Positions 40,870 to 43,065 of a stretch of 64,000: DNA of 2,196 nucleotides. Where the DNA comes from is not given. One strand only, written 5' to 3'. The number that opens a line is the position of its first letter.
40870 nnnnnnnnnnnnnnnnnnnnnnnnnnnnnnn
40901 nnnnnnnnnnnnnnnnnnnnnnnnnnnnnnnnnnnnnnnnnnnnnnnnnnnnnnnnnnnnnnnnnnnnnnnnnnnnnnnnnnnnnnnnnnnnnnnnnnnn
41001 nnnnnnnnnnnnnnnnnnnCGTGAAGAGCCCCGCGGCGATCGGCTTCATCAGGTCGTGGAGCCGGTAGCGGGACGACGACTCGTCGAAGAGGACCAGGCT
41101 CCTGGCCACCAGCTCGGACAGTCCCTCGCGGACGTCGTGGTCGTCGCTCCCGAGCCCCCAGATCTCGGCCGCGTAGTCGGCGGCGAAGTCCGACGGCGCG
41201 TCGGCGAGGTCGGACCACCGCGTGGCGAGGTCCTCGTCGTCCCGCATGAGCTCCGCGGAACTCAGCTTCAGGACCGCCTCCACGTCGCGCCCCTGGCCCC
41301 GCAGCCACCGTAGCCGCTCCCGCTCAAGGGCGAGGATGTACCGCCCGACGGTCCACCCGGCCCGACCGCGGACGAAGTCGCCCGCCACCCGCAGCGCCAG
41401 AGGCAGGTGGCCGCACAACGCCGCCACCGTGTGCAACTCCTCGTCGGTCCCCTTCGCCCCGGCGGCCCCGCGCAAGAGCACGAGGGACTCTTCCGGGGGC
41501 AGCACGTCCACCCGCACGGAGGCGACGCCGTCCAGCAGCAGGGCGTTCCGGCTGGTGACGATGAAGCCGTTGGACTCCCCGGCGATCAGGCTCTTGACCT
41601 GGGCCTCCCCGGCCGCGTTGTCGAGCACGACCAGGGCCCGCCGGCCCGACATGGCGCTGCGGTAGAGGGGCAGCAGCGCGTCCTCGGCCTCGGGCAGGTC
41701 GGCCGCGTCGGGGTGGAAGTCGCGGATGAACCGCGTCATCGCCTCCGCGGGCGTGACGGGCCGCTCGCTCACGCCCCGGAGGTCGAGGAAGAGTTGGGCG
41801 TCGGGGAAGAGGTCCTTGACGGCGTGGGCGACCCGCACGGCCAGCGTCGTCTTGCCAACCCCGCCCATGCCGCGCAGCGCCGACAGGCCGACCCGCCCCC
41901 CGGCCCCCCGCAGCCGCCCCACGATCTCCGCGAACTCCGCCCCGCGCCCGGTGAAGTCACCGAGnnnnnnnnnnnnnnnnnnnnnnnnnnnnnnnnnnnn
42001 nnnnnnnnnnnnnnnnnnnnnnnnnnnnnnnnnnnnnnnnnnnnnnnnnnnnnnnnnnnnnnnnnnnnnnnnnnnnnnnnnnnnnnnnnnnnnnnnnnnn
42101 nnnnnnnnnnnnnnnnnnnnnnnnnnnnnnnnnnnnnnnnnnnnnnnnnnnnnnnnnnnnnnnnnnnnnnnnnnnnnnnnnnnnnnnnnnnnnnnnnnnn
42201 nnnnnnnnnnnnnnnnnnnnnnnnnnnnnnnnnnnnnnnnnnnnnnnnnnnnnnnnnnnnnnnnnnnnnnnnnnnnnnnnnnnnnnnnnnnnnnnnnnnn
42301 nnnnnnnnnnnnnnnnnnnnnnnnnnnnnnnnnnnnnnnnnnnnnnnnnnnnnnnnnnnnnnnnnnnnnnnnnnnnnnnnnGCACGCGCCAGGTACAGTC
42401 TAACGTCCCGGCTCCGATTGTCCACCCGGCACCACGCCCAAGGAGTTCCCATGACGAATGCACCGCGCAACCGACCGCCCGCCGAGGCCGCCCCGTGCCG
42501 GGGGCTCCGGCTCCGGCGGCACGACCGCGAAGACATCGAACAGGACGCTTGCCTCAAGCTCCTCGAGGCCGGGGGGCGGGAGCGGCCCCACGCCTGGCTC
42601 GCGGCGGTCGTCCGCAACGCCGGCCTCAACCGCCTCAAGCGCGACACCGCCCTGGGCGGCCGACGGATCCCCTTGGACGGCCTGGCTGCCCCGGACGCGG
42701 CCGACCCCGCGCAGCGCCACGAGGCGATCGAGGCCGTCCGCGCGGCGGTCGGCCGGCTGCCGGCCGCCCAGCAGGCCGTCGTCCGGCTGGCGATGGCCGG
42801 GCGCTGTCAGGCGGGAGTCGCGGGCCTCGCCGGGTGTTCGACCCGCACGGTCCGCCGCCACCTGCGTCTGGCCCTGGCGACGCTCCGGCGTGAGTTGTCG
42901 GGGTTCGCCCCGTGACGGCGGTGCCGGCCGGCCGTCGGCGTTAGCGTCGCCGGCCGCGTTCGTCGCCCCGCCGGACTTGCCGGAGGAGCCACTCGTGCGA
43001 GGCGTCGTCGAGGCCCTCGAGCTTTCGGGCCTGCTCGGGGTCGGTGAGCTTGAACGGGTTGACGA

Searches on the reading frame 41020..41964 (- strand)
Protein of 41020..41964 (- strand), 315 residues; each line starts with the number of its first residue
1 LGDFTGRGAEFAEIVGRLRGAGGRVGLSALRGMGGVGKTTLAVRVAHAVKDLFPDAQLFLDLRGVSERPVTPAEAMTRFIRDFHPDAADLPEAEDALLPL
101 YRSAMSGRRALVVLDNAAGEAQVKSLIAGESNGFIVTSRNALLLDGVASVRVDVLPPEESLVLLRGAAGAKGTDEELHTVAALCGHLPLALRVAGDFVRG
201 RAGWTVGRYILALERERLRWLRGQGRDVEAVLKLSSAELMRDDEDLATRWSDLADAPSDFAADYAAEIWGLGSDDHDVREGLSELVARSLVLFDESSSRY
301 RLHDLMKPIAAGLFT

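Call 94: search_dna_similar(query=window:41020-41964:-, collection=plasmids, mode=protein, max_rows=30, rows=spread)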
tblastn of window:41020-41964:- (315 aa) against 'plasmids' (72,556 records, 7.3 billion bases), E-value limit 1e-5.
Records with a match: 212; places in all: 412; records where one place covers at least 80% of the query: 70.
Best place of each record, by identity: <60% 212.
By first word of the organism name: Streptomyces 187; Acaryochloris 4; Kitasatospora 3; Nonomuraea 2; Nocardia 2; Nocardiopsis 2; Pseudonocardia 2; Amycolatopsis 2; Streptantibioticus 2; [Kitasatospora] 2; and 4 more.
By predicted mobility (MOB-suite, as given by PLSDB): non-mobilizable 146; mobilizable 60; conjugative 6.
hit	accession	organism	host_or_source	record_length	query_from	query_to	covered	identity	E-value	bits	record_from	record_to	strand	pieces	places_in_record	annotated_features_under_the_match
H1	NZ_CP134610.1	Streptomyces sp. ITFR-16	Ips typographus,whole organism,Ips ...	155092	1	315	100%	36.3%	7e-23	106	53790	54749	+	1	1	BTAD domain-containing putative transcriptional regulator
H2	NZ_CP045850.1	Streptomyces clavuligerus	pure culture single spore ...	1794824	33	310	88%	37.7%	1e-26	117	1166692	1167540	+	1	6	none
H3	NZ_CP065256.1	Streptomyces clavuligerus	cell culture,lab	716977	35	315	89%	36.2%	8e-25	112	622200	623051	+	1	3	helix-turn-helix domain-containing protein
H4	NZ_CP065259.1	Streptomyces clavuligerus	cell culture,lab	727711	35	315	89%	36.2%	8e-25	112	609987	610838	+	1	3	helix-turn-helix domain-containing protein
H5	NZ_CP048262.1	Streptomyces rimosus subsp. rimosus ATCC 10970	-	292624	1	307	97%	32.7%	1e-19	97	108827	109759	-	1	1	helix-turn-helix domain-containing protein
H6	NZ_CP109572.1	Streptomyces anthocyanicus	-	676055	33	314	90%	34.6%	6e-22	103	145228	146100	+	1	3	tetratricopeptide repeat protein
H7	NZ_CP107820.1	Streptomyces sp. NBC_00536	-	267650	34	306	87%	35.7%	1e-25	114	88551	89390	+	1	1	tetratricopeptide repeat protein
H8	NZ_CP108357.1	Streptomyces sp. NBC_01351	-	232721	35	311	88%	33.7%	9e-16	85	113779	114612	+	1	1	helix-turn-helix domain-containing protein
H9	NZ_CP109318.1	Streptomyces anulatus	-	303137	35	307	87%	33.7%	7e-18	91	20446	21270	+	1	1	BTAD domain-containing putative transcriptional regulator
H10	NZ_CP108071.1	Streptomyces sp. NBC_00271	-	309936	33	313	89%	31.5%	2e-17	91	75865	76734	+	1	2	BTAD domain-containing putative transcriptional regulator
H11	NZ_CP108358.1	Streptomyces sp. NBC_01351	-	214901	4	208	65%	39.0%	2e-12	76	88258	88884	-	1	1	BTAD domain-containing putative transcriptional regulator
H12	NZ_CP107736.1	Streptomyces longwoodensis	-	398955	1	209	66%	37.4%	3e-18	92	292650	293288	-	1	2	NB-ARC domain-containing protein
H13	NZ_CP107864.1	Streptomyces europaeiscabiei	-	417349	3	208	65%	36.6%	1e-19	97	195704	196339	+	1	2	NB-ARC domain-containing protein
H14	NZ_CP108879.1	Streptomyces sp. NBC_00822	-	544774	4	206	64%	36.8%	3e-16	87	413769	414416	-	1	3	BTAD domain-containing putative transcriptional regulator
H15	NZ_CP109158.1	Streptomyces sp. NBC_01732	-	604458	4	209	65%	36.3%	9e-12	73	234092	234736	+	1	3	AfsR/SARP family transcriptional regulator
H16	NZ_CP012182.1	Pseudonocardia sp. EC080610-09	Apterostigma dentigerum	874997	3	195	61%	38.2%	3e-25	113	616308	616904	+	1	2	AfsR/SARP family transcriptional regulator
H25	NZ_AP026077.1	Acaryochloris marina MBIC10699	cell culture,Ascidian, Diplosoma similis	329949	1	199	63%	30.1%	2e-12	76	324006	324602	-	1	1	tetratricopeptide repeat protein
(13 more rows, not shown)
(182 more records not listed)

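Call 95: get_annotated_region(hit=H1, flank=90)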
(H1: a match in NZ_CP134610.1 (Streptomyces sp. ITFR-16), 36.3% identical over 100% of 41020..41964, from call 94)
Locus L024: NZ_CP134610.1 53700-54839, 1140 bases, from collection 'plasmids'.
description: Streptomyces sp. ITFR-16 plasmid pSITFR-16a, complete sequence
organism: Streptomyces sp. ITFR-16 (NCBI taxid 3075198)
taxonomy: Bacteria; Actinomycetota; Actinomycetes; Kitasatosporales; Streptomycetaceae; Streptomyces; Streptomyces sp. ITFR-16
host: -; source: Ips typographus,whole organism,Ips typographus collected in traps around Schauinsland mountain; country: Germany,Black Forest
typing (MOB-suite, as given by PLSDB): non-mobilizable
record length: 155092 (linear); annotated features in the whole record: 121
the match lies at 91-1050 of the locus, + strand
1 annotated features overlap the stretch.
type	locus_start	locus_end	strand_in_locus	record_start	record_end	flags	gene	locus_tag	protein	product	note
CDS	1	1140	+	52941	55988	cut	-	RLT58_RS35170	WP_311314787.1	BTAD domain-containing putative transcriptional regulator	-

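Call 96: get_annotated_region(hit=H2, flank=90)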
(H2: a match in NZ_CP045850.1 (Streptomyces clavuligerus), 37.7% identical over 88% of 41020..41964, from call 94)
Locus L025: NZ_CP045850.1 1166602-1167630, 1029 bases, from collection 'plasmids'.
description: Streptomyces clavuligerus strain ATCC 27064 isolate Leon-isolate plasmid pSCL4, complete sequence
organism: Streptomyces clavuligerus (NCBI taxid 1901)
taxonomy: Bacteria; Actinomycetota; Actinomycetes; Kitasatosporales; Streptomycetaceae; Streptomyces; Streptomyces clavuligerus
host: -; source: pure culture single spore isolate,culture maintained in Leon, missing plasmid pSCL3; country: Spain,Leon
typing (MOB-suite, as given by PLSDB): mobilizable; replicon rep_cluster_12,rep_cluster_1922; relaxase MOBP
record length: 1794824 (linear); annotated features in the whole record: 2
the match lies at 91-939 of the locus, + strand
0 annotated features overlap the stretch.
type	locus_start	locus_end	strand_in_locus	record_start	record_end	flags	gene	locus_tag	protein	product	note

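Call 97: get_annotated_region(hit=H5, flank=90)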
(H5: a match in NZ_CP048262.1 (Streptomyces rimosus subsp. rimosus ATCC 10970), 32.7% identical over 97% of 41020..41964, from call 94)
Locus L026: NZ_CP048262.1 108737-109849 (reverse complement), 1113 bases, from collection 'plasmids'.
description: Streptomyces rimosus subsp. rimosus ATCC 10970 plasmid pSRP1, complete sequence
organism: Streptomyces rimosus subsp. rimosus ATCC 10970 (NCBI taxid 1265868)
taxonomy: Bacteria; Actinomycetota; Actinomycetes; Kitasatosporales; Streptomycetaceae; Streptomyces; Streptomyces rimosus; Streptomyces rimosus subsp. rimosus ATCC 10970
host: -; source: -; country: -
typing (MOB-suite, as given by PLSDB): mobilizable; replicon rep_cluster_1974; relaxase MOBF
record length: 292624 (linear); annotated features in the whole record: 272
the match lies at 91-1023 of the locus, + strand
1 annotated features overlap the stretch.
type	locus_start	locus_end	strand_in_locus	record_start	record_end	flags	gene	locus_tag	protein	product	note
CDS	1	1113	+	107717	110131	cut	-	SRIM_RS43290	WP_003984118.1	helix-turn-helix domain-containing protein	-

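Call 98: get_annotated_region(hit=H6, flank=90)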
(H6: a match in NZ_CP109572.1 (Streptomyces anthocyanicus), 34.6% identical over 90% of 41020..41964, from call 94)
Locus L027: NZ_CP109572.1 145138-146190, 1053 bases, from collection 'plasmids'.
description: Streptomyces anthocyanicus strain NBC_01372 plasmid unnamed1, complete sequence
organism: Streptomyces anthocyanicus (NCBI taxid 68174)
taxonomy: Bacteria; Actinomycetota; Actinomycetes; Kitasatosporales; Streptomycetaceae; Streptomyces; Streptomyces anthocyanicus
host: -; source: -; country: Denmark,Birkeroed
typing (MOB-suite, as given by PLSDB): non-mobilizable
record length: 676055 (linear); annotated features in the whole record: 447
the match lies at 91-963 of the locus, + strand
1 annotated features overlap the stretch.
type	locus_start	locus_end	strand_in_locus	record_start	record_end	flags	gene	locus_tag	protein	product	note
CDS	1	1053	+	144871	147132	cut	-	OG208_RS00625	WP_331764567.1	tetratricopeptide repeat protein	-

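Call 99: get_annotated_region(hit=H7, flank=90)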
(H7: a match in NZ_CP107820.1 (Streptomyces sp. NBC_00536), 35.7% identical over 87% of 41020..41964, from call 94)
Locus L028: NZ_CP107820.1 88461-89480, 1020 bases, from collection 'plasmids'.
description: Streptomyces sp. NBC_00536 plasmid unnamed1, complete sequence
organism: Streptomyces sp. NBC_00536 (NCBI taxid 2975769)
taxonomy: Bacteria; Actinomycetota; Actinomycetes; Kitasatosporales; Streptomycetaceae; Streptomyces; Streptomyces sp. NBC 00536
host: -; source: -; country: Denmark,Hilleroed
typing (MOB-suite, as given by PLSDB): non-mobilizable; replicon rep_cluster_1789
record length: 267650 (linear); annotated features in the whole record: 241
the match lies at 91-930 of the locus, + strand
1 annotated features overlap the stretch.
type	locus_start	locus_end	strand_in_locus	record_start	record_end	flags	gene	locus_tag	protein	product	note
CDS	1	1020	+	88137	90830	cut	-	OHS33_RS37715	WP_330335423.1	tetratricopeptide repeat protein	-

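Call 100: get_annotated_region(hit=H8, flank=90)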
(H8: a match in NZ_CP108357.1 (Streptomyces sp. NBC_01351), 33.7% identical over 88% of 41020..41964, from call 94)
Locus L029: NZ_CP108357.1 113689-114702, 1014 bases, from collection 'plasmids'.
description: Streptomyces sp. NBC_01351 plasmid unnamed1, complete sequence
organism: Streptomyces sp. NBC_01351 (NCBI taxid 2903833)
taxonomy: Bacteria; Actinomycetota; Actinomycetes; Kitasatosporales; Streptomycetaceae; Streptomyces; Streptomyces sp. NBC 01351
host: -; source: -; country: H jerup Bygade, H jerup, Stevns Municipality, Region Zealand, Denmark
typing (MOB-suite, as given by PLSDB): non-mobilizable
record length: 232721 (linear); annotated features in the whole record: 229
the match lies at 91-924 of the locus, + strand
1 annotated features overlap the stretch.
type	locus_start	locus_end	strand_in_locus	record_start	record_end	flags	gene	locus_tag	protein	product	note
CDS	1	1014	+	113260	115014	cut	-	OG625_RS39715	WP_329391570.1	helix-turn-helix domain-containing protein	-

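Call 101: get_annotated_region(hit=H9, flank=90)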
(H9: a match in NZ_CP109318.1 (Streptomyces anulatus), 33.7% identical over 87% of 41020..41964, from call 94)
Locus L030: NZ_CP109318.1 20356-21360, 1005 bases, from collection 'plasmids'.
description: Streptomyces anulatus strain NBC_01598 plasmid unnamed1, complete sequence
organism: Streptomyces anulatus (NCBI taxid 1892)
taxonomy: Bacteria; Actinomycetota; Actinomycetes; Kitasatosporales; Streptomycetaceae; Streptomyces; Streptomyces anulatus
host: -; source: -; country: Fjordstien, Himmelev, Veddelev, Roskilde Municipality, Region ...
typing (MOB-suite, as given by PLSDB): mobilizable; relaxase MOBP,MOBP
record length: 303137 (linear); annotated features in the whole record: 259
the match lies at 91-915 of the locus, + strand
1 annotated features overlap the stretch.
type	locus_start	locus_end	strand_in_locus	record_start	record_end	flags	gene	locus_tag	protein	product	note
CDS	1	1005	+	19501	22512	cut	-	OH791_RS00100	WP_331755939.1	BTAD domain-containing putative transcriptional regulator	-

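Call 102: get_annotated_region(hit=H10, flank=90)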
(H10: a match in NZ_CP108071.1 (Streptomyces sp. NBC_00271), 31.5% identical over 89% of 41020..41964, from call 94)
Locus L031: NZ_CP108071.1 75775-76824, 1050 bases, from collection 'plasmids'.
description: Streptomyces sp. NBC_00271 plasmid unnamed1, complete sequence
organism: Streptomyces sp. NBC_00271 (NCBI taxid 2975697)
taxonomy: Bacteria; Actinomycetota; Actinomycetes; Kitasatosporales; Streptomycetaceae; Streptomyces; Streptomyces sp. NBC 00271
host: -; source: -; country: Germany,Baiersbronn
typing (MOB-suite, as given by PLSDB): mobilizable; replicon rep_cluster_43; relaxase MOBP
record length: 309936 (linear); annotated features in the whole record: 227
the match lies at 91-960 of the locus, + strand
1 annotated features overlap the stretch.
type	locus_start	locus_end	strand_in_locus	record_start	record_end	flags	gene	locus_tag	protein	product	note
CDS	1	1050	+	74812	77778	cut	-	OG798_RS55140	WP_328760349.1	BTAD domain-containing putative transcriptional regulator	-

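Call 103: get_annotated_region(hit=H25, flank=90)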
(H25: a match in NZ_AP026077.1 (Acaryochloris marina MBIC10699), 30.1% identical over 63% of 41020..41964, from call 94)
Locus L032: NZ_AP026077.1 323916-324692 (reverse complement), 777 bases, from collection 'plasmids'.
description: Acaryochloris marina MBIC10699 plasmid pREC2, complete sequence
organism: Acaryochloris marina MBIC10699 (NCBI taxid 2954813)
taxonomy: Bacteria; Cyanobacteriota; Cyanophyceae; Acaryochloridales; Acaryochloridaceae; Acaryochloris; Acaryochloris marina; Acaryochloris marina MBIC10699
host: -; source: cell culture,Ascidian, Diplosoma similis; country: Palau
typing (MOB-suite, as given by PLSDB): conjugative; relaxase MOBF; mating-pair formation MPF_T
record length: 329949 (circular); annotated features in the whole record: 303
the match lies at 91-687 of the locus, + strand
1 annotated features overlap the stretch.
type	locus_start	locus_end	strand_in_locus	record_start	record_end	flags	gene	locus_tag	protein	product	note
CDS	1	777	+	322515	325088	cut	-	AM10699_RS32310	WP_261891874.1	tetratricopeptide repeat protein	-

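Call 104: get_annotated_region(hit=H16, flank=90)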
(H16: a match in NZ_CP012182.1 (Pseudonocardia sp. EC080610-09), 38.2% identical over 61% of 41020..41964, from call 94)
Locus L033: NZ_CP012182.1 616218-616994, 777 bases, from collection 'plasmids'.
description: Pseudonocardia sp. EC080610-09 plasmid pBCI2-1, complete sequence
organism: Pseudonocardia sp. EC080610-09 (NCBI taxid 1688404)
taxonomy: Bacteria; Actinomycetota; Actinomycetes; Pseudonocardiales; Pseudonocardiaceae; Pseudonocardia; Pseudonocardia sp. EC080610-09
host: -; source: Apterostigma dentigerum; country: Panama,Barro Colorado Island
typing (MOB-suite, as given by PLSDB): mobilizable; relaxase MOBF
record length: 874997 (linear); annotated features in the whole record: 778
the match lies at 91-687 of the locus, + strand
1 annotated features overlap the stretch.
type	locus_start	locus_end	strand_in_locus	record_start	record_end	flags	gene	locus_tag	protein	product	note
CDS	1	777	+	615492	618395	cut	-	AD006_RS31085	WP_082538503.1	AfsR/SARP family transcriptional regulator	-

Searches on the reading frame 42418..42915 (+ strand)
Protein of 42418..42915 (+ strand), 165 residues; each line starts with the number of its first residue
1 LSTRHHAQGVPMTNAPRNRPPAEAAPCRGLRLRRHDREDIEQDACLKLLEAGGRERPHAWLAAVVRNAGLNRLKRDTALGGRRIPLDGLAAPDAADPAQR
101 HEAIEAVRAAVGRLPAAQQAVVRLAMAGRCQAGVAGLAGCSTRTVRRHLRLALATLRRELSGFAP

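Call 12: search_protein_families(library=pfam, proteins=[window:42418-42915:+], max_evalue=0.01)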
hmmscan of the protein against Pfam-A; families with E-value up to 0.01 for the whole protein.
window:42418-42915:+ (165 aa): 3 families
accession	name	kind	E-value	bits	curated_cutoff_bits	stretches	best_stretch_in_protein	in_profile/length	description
PF04542.20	Sigma70_r2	-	7e-06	26.2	24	1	30-76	16-68/71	Sigma-70 region 2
PF08281.18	Sigma70_r4_2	-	2e-05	24.6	25.7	1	105-156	2-54/54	Sigma-70, region 4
PF07638.17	Sigma70_ECF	-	0.0049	17.2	21.1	1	96-161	119-184/185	ECF sigma factor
